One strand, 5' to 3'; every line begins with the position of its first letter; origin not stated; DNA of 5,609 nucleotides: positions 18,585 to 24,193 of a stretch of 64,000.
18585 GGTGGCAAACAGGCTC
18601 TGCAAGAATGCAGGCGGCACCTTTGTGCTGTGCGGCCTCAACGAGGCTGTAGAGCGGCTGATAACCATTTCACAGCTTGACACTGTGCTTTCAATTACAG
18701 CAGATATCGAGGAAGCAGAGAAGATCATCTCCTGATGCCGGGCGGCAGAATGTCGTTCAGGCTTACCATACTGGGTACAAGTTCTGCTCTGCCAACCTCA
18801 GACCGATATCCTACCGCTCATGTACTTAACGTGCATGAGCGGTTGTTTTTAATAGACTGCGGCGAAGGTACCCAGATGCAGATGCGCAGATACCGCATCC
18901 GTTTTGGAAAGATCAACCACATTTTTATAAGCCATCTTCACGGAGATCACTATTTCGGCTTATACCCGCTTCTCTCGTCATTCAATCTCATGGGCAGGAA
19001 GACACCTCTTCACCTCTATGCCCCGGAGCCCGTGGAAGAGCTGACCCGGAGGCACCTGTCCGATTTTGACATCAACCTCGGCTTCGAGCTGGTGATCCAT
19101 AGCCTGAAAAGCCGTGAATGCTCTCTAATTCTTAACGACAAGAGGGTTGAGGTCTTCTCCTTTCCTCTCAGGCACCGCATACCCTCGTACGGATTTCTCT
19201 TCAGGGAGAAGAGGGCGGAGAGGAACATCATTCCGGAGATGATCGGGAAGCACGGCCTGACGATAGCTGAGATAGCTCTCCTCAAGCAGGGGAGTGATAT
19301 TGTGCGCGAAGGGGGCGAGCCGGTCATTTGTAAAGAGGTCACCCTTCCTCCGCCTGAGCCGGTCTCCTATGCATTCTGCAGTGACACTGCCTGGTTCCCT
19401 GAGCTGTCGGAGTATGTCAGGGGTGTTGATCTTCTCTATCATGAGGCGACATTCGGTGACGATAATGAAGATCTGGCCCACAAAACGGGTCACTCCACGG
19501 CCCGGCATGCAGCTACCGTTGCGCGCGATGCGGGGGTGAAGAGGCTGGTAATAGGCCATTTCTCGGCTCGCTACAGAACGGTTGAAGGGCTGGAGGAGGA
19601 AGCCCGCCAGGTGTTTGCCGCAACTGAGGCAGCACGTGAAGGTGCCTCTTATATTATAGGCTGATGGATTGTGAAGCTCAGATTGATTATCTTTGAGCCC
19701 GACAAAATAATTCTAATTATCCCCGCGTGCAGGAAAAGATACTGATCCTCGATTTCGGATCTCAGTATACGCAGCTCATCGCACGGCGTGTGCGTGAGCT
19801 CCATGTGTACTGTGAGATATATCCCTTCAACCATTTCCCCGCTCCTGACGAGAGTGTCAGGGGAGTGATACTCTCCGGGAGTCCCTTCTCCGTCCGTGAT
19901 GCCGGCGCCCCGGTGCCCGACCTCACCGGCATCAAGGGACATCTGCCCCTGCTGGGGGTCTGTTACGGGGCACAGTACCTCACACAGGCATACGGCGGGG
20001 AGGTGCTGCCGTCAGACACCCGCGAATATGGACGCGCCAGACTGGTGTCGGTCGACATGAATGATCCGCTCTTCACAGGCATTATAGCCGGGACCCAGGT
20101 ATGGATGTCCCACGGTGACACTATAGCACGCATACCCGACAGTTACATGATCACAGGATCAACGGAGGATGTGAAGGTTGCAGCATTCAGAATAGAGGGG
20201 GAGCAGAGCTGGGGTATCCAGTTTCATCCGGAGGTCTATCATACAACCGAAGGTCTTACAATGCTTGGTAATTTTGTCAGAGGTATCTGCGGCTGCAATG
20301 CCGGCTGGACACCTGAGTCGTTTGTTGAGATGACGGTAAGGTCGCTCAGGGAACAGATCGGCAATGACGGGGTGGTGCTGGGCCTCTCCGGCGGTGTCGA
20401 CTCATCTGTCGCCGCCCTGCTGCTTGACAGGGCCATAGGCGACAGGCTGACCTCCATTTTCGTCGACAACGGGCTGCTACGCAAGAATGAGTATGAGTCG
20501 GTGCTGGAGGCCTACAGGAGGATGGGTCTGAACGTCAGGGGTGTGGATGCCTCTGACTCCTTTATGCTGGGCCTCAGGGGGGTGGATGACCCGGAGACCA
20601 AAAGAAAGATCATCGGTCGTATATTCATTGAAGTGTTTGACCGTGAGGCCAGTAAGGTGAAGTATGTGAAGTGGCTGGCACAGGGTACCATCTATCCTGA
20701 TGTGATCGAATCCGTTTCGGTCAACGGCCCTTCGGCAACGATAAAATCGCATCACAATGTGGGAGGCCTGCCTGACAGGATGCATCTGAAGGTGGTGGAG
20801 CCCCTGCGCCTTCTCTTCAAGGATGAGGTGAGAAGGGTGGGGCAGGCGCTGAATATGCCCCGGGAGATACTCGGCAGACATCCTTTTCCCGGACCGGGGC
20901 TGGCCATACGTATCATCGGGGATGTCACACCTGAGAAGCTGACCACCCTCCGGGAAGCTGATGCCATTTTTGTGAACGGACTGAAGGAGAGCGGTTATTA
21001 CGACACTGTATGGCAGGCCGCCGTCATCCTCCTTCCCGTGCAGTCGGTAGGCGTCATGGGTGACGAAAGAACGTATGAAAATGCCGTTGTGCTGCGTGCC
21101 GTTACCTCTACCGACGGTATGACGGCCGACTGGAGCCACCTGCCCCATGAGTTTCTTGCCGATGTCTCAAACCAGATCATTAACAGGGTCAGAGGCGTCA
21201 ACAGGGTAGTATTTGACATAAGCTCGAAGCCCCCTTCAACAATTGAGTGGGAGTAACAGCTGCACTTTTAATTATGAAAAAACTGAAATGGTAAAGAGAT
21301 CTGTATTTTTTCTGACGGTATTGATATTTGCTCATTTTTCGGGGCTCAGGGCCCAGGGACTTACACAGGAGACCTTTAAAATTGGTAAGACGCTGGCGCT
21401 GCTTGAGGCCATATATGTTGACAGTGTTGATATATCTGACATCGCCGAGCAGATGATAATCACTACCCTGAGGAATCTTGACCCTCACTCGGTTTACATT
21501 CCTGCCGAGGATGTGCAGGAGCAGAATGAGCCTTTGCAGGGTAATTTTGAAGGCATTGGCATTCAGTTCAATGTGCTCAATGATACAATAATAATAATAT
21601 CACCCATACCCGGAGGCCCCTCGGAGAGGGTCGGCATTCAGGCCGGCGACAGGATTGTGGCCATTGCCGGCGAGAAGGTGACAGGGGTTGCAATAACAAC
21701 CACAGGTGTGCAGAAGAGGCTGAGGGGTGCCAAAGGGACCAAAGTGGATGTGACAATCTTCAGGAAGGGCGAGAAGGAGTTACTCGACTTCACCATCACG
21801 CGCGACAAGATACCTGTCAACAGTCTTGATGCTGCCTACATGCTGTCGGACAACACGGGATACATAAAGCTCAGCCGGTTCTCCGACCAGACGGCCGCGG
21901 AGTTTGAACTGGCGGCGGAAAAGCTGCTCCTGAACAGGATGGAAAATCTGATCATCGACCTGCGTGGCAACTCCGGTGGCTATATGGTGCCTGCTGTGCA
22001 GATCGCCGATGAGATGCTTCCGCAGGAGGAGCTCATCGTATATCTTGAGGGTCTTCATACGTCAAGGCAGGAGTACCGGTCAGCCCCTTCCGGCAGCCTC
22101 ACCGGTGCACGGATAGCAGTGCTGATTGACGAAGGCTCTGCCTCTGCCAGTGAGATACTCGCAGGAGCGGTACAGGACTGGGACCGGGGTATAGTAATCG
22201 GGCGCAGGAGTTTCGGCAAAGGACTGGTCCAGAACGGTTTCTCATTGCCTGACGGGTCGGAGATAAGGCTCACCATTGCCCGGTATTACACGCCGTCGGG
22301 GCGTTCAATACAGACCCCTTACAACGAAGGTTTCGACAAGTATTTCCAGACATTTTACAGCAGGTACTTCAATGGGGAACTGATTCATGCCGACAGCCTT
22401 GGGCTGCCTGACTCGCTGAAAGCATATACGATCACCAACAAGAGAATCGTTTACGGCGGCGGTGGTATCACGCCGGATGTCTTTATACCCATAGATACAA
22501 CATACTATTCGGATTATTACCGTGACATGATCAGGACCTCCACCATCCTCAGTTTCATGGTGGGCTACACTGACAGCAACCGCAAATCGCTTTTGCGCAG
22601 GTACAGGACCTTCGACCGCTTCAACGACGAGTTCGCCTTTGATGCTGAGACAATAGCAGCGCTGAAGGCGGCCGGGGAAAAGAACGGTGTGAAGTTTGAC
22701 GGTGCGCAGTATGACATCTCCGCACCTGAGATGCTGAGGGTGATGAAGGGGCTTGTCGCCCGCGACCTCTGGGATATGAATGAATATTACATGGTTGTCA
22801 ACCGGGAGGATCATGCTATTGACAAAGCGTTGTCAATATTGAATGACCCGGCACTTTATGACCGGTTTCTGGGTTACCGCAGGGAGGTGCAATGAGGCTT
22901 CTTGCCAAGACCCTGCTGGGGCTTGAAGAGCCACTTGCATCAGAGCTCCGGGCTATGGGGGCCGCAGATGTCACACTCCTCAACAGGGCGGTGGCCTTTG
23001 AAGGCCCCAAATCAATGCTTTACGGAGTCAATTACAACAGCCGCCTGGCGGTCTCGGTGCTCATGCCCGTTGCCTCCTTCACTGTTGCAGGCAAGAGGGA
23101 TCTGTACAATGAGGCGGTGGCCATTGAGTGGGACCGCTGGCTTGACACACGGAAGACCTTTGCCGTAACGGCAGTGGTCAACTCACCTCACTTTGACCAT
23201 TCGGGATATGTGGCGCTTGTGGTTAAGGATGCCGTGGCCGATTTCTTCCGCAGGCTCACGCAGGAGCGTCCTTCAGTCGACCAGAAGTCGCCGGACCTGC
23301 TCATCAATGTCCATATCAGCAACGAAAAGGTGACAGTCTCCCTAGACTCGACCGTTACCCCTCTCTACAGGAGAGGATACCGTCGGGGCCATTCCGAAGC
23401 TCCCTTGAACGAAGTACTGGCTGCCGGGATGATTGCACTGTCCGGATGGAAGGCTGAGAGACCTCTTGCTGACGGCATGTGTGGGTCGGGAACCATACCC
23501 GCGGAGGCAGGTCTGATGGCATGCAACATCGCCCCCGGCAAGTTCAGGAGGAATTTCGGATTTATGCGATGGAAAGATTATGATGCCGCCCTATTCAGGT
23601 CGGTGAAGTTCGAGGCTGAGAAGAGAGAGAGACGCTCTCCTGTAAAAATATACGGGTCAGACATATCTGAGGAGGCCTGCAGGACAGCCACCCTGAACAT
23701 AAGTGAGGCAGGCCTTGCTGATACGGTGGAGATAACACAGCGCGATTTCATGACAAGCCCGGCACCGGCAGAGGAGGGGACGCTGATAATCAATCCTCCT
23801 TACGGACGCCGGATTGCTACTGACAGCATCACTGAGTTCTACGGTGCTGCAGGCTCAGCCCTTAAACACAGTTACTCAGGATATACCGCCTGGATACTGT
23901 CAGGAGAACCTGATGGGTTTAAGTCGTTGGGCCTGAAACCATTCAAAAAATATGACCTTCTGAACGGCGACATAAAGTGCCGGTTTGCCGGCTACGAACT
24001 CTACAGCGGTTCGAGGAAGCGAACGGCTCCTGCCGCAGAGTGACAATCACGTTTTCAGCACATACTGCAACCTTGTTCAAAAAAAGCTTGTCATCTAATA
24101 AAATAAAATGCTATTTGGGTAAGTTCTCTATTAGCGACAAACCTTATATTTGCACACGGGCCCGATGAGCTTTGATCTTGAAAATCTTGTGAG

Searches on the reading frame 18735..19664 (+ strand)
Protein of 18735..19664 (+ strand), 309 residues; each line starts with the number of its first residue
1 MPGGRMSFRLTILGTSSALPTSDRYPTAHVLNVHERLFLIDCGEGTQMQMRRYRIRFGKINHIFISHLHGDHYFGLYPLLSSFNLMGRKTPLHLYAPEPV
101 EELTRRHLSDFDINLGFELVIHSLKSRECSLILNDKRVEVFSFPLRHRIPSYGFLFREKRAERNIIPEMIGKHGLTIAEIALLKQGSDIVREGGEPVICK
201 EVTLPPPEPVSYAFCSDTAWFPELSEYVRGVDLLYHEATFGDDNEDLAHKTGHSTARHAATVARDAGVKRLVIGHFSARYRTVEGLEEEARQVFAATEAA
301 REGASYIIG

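Call 39: search_protein_families(library=pfam, proteins=[window:18735-19664:+], max_evalue=0.00001)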
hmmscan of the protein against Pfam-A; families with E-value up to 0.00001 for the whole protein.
window:18735-19664:+ (309 aa): 3 families
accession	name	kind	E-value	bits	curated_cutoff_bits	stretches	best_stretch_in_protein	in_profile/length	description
PF12706.13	Lactamase_B_2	-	2.4e-19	70.2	27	2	38-157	3-131/200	Beta-lactamase superfamily domain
PF13691.12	Lactamase_B_4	-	2.5e-08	33.9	27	1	20-72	6-60/63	tRNase Z endonuclease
PF00753.33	Lactamase_B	-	6.3e-08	33.2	22.7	1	28-106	8-90/196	Metallo-beta-lactamase superfamily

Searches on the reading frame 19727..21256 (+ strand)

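Call 39: search_protein_families(library=pfam, proteins=[window:19727-21256:+], max_evalue=0.00001)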
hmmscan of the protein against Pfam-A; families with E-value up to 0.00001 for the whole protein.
window:19727-21256:+ (509 aa): 4 families
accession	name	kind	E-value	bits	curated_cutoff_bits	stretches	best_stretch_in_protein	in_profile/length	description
PF00958.27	GMP_synt_C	-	1.4e-41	140.9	27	1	419-508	3-92/92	GMP synthase C terminal domain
PF00117.34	GATase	-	1.3e-33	116.8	22.8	1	6-184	1-187/190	Glutamine amidotransferase class-I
PF02540.23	NAD_synthase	-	1.4e-10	41.2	21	1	204-275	9-81/242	NAD synthase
PF07722.19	Peptidase_C26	-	4.2e-08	33.7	20.5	1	69-169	102-219/219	Peptidase C26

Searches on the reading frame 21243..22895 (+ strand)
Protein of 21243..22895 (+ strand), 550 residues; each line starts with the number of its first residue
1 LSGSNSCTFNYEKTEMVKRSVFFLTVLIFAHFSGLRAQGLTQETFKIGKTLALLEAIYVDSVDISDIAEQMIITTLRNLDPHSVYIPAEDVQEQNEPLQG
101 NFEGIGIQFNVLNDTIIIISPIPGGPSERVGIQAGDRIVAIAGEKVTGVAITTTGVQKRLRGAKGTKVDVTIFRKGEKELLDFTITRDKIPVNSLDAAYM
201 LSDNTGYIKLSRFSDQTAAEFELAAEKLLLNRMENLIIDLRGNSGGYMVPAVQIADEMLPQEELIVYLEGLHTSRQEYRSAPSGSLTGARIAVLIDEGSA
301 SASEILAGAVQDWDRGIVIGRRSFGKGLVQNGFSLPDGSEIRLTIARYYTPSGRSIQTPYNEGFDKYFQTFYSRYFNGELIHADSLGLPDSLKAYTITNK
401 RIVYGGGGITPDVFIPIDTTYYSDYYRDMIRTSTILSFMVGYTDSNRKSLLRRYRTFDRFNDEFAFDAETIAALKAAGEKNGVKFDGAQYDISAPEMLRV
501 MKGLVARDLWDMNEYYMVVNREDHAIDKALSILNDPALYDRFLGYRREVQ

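Call 39: search_protein_families(library=pfam, proteins=[window:21243-22895:+], max_evalue=0.00001)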
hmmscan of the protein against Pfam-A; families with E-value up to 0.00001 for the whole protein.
window:21243-22895:+ (550 aa): 4 families
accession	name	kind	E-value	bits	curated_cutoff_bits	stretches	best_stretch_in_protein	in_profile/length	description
PF03572.23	Peptidase_S41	-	4.4e-47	160.2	24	1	204-358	1-156/165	Peptidase family S41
PF13180.12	PDZ_2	-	8.9e-11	42.4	27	1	104-182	2-77/80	PDZ domain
PF17820.7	PDZ_6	-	2.8e-10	40.2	27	1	118-172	2-52/54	PDZ domain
PF00595.29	PDZ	-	6.8e-09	36.4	23.2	1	103-172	10-80/81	PDZ domain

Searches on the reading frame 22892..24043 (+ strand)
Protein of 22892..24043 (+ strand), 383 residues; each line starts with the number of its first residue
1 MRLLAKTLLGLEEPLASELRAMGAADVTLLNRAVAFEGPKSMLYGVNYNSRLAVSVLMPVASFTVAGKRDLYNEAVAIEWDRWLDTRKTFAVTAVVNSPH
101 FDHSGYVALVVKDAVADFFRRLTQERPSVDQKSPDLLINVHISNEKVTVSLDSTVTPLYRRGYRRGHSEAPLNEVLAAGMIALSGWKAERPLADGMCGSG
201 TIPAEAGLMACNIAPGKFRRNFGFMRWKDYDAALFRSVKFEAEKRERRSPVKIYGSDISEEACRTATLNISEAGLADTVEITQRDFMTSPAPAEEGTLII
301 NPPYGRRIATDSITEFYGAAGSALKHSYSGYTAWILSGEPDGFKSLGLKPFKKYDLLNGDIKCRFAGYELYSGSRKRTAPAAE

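Call 39: search_protein_families(library=pfam, proteins=[window:22892-24043:+], max_evalue=0.00001)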
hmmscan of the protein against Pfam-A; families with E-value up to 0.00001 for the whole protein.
window:22892-24043:+ (383 aa): 3 families
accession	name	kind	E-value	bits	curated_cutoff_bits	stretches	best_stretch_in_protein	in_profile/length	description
PF01170.24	UPF0020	-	4.5e-42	144.4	22.3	1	161-364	1-194/197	RMKL-like, methyltransferase domain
PF02926.22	THUMP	-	4.8e-18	65.8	20.6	1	70-152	6-84/84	THUMP domain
PF22020.1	RlmL_1st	-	1.1e-11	44.9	27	1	3-54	2-52/55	RlmL ferredoxin-like domain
